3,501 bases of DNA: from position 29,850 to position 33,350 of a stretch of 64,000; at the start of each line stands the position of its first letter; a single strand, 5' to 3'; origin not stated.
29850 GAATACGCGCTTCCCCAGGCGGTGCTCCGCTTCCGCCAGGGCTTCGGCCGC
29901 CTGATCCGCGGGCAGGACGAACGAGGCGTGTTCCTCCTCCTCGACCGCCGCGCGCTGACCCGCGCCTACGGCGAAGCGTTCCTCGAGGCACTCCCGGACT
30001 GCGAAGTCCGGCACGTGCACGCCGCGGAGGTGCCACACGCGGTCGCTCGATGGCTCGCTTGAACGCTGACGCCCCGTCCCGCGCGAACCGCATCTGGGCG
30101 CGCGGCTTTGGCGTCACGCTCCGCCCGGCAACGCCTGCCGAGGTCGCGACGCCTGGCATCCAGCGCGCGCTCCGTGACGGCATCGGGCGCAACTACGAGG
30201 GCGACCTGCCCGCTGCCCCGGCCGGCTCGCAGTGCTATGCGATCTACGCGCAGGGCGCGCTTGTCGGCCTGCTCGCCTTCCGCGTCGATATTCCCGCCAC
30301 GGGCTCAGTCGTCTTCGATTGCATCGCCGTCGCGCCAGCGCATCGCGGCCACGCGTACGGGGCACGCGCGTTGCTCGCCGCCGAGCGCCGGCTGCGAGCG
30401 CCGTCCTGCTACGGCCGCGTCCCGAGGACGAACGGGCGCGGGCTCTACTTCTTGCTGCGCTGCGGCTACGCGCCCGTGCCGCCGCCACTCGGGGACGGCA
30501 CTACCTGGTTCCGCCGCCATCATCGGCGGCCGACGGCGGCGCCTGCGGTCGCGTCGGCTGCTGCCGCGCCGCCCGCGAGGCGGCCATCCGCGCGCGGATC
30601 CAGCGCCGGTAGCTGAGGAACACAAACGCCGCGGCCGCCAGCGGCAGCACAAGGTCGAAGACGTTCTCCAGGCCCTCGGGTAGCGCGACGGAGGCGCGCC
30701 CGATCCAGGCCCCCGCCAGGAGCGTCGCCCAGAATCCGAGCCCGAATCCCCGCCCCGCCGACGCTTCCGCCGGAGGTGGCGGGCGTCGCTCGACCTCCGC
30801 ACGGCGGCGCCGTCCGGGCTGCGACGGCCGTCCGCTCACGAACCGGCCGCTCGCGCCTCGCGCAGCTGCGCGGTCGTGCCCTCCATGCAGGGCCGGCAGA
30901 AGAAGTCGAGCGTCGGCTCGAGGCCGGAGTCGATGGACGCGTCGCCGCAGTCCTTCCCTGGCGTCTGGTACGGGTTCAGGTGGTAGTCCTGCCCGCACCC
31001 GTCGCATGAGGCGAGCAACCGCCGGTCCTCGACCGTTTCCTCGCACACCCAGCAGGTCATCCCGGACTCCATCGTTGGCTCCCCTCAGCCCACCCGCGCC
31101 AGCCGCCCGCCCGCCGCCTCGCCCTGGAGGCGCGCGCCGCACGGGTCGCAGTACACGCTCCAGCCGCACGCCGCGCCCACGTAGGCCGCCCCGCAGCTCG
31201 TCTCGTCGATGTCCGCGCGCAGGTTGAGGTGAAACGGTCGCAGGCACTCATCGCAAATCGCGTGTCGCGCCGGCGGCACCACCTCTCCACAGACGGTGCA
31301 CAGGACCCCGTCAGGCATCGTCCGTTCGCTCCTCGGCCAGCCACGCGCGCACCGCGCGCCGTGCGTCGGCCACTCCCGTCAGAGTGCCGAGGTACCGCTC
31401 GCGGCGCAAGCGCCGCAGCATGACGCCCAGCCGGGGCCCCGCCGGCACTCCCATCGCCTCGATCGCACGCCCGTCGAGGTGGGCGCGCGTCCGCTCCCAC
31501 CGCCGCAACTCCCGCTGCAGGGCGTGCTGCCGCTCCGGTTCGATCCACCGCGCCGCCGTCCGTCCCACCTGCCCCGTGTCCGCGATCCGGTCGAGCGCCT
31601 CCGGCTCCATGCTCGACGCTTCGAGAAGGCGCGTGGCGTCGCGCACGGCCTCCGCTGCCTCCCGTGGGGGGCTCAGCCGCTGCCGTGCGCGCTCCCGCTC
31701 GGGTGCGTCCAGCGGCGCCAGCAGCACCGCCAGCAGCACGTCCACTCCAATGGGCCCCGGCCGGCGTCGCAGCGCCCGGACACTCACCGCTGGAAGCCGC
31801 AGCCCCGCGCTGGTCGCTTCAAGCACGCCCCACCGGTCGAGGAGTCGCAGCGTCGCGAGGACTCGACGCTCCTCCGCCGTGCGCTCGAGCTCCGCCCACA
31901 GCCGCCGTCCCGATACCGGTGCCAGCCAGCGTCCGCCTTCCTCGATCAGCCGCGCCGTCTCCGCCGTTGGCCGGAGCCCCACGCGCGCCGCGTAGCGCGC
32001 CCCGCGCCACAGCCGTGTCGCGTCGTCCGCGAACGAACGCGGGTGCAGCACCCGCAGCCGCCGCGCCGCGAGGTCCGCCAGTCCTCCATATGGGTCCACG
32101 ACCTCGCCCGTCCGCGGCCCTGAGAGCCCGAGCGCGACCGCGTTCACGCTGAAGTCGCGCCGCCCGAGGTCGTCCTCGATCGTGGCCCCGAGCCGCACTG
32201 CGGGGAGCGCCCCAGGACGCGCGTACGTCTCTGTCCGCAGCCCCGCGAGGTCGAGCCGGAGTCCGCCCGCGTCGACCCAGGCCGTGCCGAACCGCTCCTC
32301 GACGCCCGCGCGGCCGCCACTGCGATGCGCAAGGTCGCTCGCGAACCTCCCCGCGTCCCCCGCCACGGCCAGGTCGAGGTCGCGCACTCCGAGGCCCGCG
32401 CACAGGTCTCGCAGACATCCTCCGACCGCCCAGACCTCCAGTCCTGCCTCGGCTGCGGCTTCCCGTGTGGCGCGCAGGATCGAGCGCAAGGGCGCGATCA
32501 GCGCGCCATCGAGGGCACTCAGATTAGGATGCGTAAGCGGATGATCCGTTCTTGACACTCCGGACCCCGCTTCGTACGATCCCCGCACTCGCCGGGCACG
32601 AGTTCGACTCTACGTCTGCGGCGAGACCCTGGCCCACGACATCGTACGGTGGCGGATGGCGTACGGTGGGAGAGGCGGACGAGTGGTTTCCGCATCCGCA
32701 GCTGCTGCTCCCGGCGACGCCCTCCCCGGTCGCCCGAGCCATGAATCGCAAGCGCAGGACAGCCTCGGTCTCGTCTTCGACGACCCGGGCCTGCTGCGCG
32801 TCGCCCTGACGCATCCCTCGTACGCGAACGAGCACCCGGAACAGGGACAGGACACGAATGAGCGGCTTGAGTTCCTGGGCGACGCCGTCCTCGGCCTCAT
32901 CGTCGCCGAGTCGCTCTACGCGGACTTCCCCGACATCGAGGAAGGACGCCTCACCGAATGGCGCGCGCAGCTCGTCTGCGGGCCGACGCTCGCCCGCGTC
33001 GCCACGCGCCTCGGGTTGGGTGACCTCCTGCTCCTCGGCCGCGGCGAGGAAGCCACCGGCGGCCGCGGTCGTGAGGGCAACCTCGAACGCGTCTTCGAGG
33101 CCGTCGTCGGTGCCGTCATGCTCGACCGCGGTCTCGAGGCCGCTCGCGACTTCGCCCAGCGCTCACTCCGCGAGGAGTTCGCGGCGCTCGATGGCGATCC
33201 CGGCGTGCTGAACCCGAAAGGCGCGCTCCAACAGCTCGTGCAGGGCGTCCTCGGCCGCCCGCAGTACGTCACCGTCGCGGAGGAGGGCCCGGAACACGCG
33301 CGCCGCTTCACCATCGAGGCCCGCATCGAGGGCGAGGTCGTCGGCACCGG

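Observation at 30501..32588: Translationally coupled operon: CCA-adding enzyme, two tandem PHD/RING-like C4HC3 mini zinc fingers, and a small 2-TM protein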

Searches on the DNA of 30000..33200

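Call 70: search_rna_families(source=window, start=30000, end=33200, threshold=evalue, max_evalue=1)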
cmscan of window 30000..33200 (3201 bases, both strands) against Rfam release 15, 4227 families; matches with E-value up to 1: 0.
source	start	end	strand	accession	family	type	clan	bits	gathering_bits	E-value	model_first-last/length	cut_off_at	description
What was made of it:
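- Tried and rejected: An Rfam scan of 30000-33200 found nothing (call 70).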

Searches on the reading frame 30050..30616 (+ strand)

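Call 3: search_protein_families(library=pfam, proteins=[window:30050-30616:+], max_evalue=1)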
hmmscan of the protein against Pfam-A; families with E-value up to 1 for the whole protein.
window:30050-30616:+ (188 aa): 2 families
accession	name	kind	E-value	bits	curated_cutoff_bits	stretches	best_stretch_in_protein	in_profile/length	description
PF00583.31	Acetyltransf_1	-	3.7e-07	30.9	20.7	1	58-139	32-115/116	Acetyltransferase (GNAT) family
PF13508.13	Acetyltransf_7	-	8.2e-05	23.3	27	1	59-140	2-82/84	Acetyltransferase (GNAT) domain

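Call 4: search_protein_families(library=ncbifam, proteins=[window:30050-30616:+], max_evalue=1)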
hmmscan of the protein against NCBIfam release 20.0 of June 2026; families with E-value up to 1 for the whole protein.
window:30050-30616:+ (188 aa): 0 families

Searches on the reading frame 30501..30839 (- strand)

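Call 3: search_protein_families(library=pfam, proteins=[window:30501-30839:-], max_evalue=1)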
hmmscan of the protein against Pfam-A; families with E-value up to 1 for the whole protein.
window:30501-30839:- (112 aa): 1 family
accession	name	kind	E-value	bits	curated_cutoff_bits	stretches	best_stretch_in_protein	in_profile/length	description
PF21217.3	PaaA2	-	0.053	14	27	1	76-89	5-18/33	Stability determinant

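Call 4: search_protein_families(library=ncbifam, proteins=[window:30501-30839:-], max_evalue=1)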
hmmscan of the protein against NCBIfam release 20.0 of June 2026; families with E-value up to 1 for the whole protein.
window:30501-30839:- (112 aa): 1 family
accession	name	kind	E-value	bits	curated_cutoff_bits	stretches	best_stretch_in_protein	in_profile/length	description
NF047839.1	PspM_Rv2743c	equivalog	0.042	13.8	80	1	38-103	20-86/220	phage shock envelope stress response protein PspM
